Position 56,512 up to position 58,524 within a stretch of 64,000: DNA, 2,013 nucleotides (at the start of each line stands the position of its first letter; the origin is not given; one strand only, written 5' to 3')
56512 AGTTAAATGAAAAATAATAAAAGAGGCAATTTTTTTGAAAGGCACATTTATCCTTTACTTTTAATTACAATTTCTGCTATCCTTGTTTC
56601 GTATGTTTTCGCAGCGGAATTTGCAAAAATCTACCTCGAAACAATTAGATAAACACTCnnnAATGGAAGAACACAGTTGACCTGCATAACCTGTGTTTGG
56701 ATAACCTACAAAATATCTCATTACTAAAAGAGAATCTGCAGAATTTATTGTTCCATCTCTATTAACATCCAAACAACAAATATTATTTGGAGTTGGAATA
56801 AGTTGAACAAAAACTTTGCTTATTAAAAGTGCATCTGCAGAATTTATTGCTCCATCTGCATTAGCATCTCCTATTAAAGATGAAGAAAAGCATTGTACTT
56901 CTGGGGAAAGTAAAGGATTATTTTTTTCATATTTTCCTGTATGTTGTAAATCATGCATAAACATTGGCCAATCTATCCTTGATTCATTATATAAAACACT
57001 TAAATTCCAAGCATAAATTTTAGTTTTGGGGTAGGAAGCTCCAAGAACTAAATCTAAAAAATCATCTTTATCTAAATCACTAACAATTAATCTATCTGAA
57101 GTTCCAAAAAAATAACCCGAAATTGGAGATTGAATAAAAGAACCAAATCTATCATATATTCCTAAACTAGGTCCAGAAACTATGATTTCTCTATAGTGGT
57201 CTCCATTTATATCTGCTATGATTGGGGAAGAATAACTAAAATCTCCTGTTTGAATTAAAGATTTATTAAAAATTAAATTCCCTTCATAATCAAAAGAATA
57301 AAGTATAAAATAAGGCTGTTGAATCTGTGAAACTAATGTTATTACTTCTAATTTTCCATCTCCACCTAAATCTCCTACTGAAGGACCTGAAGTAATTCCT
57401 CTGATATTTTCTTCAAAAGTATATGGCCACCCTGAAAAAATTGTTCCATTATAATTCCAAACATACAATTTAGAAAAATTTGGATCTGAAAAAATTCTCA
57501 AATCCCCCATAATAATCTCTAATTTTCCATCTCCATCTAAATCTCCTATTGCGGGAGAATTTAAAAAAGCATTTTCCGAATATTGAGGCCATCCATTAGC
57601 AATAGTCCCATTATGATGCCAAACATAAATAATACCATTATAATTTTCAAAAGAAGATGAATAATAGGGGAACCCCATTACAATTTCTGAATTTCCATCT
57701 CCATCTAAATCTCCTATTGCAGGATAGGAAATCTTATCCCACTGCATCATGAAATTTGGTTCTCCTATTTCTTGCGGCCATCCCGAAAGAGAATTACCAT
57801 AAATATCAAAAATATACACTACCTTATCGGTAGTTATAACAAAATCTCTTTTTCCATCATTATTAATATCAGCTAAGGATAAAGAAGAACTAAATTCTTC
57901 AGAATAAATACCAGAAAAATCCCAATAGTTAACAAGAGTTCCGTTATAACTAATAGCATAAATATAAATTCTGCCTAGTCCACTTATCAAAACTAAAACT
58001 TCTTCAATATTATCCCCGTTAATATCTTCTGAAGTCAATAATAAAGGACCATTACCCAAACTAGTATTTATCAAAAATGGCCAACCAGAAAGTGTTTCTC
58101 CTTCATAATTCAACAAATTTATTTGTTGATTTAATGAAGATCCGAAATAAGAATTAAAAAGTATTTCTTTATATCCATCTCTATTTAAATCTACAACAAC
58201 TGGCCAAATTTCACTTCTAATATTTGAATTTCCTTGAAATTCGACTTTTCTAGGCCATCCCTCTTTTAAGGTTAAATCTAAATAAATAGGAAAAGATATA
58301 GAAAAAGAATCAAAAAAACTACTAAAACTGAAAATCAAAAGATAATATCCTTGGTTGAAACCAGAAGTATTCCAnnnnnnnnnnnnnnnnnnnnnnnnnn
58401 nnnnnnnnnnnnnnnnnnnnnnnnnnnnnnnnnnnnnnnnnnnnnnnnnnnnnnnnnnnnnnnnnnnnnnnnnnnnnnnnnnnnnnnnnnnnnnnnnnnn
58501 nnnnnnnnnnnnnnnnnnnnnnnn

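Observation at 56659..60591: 1310-aa subtilase with FG-GAP propeller repeats and a second dockerin at the C-terminus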

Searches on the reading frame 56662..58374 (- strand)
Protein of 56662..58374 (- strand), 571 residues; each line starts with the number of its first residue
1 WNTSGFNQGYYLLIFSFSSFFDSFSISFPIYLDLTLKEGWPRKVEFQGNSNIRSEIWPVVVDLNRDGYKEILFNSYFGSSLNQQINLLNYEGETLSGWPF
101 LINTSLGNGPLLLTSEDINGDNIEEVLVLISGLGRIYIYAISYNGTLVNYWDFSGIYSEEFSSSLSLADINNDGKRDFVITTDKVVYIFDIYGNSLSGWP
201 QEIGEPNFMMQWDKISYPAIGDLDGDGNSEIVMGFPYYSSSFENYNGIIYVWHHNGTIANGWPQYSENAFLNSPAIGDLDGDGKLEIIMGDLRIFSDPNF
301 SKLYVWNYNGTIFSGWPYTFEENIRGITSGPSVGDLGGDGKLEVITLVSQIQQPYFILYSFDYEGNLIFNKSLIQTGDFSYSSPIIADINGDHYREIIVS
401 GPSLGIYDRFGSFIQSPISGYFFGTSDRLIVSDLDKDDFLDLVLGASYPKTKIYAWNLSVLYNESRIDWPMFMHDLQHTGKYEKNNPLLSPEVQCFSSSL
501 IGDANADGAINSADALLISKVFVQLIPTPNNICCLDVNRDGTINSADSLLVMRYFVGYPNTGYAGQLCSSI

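Call 50: predict_structure(alignment_id=A1)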
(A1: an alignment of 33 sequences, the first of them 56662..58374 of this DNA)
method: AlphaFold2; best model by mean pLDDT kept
length: 571 residues; sequences in the alignment: 33
mean_pLDDT: 77.9   pTM: 0.77
mean pLDDT of the five models: 77.9, 76.7, 76.2, 76.0, 74.5
residues with pLDDT >= 90: 232; 70-90: 189; 50-70: 69; < 50: 81
segments of 3 or more residues with pLDDT < 50: 472-501, 523-571
pLDDT, mean of each block of 10 residues (from residue 1): 77 89 88 87 77 80 94 79 89 95 77 89 91 87 90 72 86 91 90 92 68 75 92 86 83 97 94 92 94 79 97 97 85 91 93 88 97 69 87 89 83 79 67 93 85 90 75 41 33 32 64 64 39 33 34 28 28 35
secondary structure, 60 per line:
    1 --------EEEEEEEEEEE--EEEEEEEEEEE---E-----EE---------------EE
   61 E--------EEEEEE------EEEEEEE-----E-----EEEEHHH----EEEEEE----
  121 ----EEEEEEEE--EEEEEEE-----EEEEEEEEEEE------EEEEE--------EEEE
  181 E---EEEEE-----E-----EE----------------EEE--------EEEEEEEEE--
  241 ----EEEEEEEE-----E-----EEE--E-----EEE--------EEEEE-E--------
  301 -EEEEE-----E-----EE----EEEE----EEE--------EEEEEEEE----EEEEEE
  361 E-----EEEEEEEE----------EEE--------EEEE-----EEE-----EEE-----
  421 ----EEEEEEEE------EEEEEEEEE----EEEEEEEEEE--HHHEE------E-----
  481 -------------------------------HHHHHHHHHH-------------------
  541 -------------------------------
elements in order: E9-19 E22-32 E59-61 E70-75 E82-88 E100-103 E111-116 E125-132 E135-141 E147-157 E164-168 E177-181 E185-189 E219-221 E230-238 E245-252 E264-266 E275-277 E286-290 E302-306 E324-327 E332-334 E343-350 E355-361 E367-374 E385-387 E396-399 E405-407 E413-415 E425-432 E439-447 E452-461 H512-521

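Call 54: fold_search(model_id=the predicted structure, library=pdb)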
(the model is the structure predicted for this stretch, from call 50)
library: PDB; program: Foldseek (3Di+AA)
matches with E <= 10: 1211; with E <= 0.001: 209
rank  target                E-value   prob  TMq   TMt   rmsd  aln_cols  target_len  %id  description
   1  6mlt                  2.7e-11  1.00  0.41  0.39  17.0       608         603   13  Crystal structure of the V. cholerae biofilm matrix protein Bap1 (released 2019-08-28)
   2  4v0m_B                6.9e-08  1.00  0.35  0.53   8.2       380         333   13  Crystal structure of BBS1N in complex with ARL6DN (released 2014-11-19)
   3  6voa_B                1.7e-07  1.00  0.37  0.34  19.6       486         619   14  Cryo-EM structure of the BBSome-ARL6 complex (released 2020-06-24)
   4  4v0o_D                2.0e-07  1.00  0.34  0.56   6.6       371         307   12  Crystal structure of BBS1N in complex with ARL6DN, soaked with lead (released 2014-11-19)
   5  6vbu_2                2.1e-07  1.00  0.25  0.23  21.1       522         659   14  Structure of the bovine BBSome complex (released 2020-01-29)
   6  5v3o_A                6.2e-07  1.00  0.30  0.18  17.4       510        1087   10  Cereblon in complex with DDB1 and CC-220 (released 2017-05-03)
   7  8oxz_P                8.3e-07  1.00  0.35  0.34  11.2       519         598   12  Rat alpha5beta1 integrin, headpiece (released 2024-11-13)
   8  1tye_A                9.6e-07  1.00  0.36  0.44  10.5       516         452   12  Structural basis for allostery in integrins and binding of ligand-mimetic therapeutics to the platelet receptor for fi (released 2004-10-12)
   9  9zz6_A                1.2e-06  1.00  0.25  0.18  19.9       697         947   10  The ER membrane protein complex acts as a chaperone to promote voltage-gated calcium channel assembly (released 2026-02-18)
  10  9b9k_A                1.4e-06  1.00  0.37  0.39  12.5       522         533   10  Integrin alpha-5 beta-1 in complex with MINT1526A Fab (released 2025-02-05)
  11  3nid_C                2.3e-06  1.00  0.35  0.43  10.9       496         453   14  The Closed Headpiece of Integrin alphaIIB beta3 and its Complex with an alpahIIB beta3 -Specific Antagonist That Does  (released 2010-12-22)
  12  4o9d_B                2.4e-06  1.00  0.38  0.52   9.9       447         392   11  Structure of Dos1 propeller (released 2014-01-22)
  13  3fcu_A                2.5e-06  1.00  0.39  0.47  10.3       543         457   12  Structure of headpiece of integrin aIIBb3 in open conformation (released 2009-01-20)
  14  7ukn_A                2.6e-06  1.00  0.31  0.18  18.1       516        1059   10  Crystal Structure of DDB1 in Complex with the H-Box Motif of pUL145 (released 2022-08-10)
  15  9ckv_A                2.8e-06  1.00  0.35  0.43  11.3       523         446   14  Cryo-EM structure of alpha5beta1 integrin in complex with NeoNectin (released 2024-07-17)
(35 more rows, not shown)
